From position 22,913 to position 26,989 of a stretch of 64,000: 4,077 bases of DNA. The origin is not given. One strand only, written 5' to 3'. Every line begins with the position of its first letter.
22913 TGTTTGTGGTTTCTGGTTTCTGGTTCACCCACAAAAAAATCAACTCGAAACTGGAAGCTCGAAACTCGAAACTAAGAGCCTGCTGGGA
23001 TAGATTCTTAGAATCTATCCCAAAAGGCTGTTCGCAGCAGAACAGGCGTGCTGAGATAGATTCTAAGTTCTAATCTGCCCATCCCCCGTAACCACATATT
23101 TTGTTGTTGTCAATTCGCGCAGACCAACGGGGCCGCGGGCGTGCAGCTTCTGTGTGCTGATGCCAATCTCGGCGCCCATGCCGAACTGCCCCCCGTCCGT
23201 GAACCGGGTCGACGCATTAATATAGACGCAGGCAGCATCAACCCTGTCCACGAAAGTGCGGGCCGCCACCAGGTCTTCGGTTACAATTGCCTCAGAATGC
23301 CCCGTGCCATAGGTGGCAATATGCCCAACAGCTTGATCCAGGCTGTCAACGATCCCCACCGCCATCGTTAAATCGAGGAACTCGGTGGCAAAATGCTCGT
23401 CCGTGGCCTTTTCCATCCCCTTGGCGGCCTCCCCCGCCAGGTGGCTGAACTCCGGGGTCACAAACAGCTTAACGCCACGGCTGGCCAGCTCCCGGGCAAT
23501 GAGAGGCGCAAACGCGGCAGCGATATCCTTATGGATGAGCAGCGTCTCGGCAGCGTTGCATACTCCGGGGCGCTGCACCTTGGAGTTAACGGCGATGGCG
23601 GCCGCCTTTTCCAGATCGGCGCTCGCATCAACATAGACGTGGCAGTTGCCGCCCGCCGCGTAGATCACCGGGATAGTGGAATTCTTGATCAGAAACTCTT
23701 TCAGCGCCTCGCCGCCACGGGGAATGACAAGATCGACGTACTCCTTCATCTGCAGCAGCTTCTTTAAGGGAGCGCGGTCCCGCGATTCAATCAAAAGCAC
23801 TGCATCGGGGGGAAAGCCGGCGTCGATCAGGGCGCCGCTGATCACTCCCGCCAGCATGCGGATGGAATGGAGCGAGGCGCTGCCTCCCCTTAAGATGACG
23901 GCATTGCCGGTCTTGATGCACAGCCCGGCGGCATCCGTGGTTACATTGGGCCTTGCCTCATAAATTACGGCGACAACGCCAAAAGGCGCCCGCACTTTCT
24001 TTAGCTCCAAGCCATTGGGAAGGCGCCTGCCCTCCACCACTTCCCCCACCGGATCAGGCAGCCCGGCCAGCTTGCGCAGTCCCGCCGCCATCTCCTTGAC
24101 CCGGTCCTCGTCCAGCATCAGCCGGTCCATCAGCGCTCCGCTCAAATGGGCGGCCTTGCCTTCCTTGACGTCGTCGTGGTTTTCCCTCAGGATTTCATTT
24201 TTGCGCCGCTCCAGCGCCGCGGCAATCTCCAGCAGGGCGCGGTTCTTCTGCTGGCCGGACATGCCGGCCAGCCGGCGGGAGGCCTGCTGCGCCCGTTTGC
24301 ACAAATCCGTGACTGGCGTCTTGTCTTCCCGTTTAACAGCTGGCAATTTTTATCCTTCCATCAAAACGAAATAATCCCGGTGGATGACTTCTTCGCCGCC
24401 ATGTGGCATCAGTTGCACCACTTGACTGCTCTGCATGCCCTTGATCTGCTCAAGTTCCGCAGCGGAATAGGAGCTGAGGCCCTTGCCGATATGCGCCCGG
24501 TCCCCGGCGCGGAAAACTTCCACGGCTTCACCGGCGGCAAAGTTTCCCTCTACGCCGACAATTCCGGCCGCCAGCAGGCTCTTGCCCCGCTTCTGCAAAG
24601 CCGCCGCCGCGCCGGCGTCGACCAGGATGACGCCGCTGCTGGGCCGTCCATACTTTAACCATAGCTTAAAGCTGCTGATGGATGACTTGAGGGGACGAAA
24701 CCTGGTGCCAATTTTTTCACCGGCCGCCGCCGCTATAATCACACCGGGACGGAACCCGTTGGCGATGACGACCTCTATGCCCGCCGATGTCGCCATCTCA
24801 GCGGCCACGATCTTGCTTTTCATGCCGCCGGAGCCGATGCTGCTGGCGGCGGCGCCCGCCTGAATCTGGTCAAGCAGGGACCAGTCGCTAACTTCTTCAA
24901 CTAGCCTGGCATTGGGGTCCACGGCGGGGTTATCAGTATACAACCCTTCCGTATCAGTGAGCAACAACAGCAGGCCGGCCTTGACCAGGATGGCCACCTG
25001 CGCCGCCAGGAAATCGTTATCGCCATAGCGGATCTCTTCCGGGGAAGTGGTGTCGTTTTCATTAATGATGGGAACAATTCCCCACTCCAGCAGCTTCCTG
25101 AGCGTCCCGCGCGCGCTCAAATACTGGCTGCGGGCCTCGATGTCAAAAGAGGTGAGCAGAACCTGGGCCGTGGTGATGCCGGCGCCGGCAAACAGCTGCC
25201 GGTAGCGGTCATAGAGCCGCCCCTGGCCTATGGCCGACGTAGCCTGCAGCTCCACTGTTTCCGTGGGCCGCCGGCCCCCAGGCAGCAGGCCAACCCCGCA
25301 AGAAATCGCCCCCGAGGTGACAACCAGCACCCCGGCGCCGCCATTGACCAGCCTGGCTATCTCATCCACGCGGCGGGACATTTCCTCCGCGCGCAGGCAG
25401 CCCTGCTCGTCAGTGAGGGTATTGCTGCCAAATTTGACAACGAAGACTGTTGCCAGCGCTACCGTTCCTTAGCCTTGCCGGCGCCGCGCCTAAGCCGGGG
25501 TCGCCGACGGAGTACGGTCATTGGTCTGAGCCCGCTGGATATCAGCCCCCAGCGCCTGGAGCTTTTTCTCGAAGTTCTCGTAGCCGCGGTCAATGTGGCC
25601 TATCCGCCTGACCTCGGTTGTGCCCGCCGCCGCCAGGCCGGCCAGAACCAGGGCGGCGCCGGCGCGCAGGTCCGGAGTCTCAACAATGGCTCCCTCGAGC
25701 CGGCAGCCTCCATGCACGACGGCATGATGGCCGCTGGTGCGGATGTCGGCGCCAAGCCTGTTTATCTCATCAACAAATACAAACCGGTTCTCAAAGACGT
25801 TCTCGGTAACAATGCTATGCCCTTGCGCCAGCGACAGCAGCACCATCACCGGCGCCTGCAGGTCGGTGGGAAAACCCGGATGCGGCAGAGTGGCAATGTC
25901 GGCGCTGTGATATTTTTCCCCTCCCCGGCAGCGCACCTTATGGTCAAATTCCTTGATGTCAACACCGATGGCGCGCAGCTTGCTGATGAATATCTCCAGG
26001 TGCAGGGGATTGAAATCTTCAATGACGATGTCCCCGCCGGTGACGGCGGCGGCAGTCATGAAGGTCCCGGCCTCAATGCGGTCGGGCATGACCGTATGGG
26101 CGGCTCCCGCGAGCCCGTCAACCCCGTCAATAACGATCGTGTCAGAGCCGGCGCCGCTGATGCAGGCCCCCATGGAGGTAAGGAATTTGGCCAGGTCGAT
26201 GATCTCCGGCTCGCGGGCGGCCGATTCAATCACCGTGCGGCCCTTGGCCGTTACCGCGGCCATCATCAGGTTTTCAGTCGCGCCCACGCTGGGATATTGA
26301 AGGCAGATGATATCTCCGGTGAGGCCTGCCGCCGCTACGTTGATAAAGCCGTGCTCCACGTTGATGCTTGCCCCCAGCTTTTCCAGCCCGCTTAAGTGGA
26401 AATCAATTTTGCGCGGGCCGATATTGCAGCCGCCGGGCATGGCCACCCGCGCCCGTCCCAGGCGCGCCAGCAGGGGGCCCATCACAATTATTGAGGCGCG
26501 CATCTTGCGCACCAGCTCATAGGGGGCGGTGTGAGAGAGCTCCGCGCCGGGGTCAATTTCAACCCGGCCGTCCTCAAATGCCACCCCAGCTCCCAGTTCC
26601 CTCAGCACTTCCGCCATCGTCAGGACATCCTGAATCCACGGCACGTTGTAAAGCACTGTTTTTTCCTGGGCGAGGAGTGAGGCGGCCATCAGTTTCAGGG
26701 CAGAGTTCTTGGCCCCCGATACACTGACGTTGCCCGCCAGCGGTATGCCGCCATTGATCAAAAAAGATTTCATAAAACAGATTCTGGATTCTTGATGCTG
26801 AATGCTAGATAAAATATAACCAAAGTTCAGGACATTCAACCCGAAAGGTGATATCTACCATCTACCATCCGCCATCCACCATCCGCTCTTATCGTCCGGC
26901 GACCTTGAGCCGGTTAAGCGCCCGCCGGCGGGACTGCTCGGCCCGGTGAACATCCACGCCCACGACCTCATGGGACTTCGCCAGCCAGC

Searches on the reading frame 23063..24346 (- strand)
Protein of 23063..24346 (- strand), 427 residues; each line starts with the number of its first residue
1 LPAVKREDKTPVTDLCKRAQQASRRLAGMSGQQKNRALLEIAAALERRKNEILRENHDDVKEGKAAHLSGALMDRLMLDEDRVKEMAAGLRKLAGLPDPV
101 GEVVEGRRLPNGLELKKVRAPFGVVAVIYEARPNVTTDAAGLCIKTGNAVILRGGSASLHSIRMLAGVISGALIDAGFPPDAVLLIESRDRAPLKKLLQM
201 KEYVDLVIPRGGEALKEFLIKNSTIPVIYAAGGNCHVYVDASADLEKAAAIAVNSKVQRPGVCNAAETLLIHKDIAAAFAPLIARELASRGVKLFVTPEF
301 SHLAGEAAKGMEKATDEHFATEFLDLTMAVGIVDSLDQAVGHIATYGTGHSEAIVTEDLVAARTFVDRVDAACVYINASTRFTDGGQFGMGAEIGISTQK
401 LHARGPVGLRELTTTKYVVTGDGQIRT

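Call 70: search_protein_families(library=pfam, proteins=[window:23063-24346:-], max_evalue=0.00001)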
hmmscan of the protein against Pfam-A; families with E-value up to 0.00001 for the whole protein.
window:23063-24346:- (427 aa): 1 family
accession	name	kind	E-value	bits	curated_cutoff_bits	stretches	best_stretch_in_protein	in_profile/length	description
PF00171.27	Aldedh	-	6.7e-25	88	23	1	4-287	23-293/461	Aldehyde dehydrogenase family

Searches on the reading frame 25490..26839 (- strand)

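Call 70: search_protein_families(library=pfam, proteins=[window:25490-26839:-], max_evalue=0.00001)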
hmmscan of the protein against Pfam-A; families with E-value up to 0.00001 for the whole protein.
window:25490-26839:- (449 aa): 1 family
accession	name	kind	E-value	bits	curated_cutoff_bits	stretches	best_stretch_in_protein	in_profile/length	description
PF00275.25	EPSP_synthase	-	1.7e-106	356.9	22.8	1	30-427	3-417/417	EPSP synthase (3-phosphoshikimate 1-carboxyvinyltransferase)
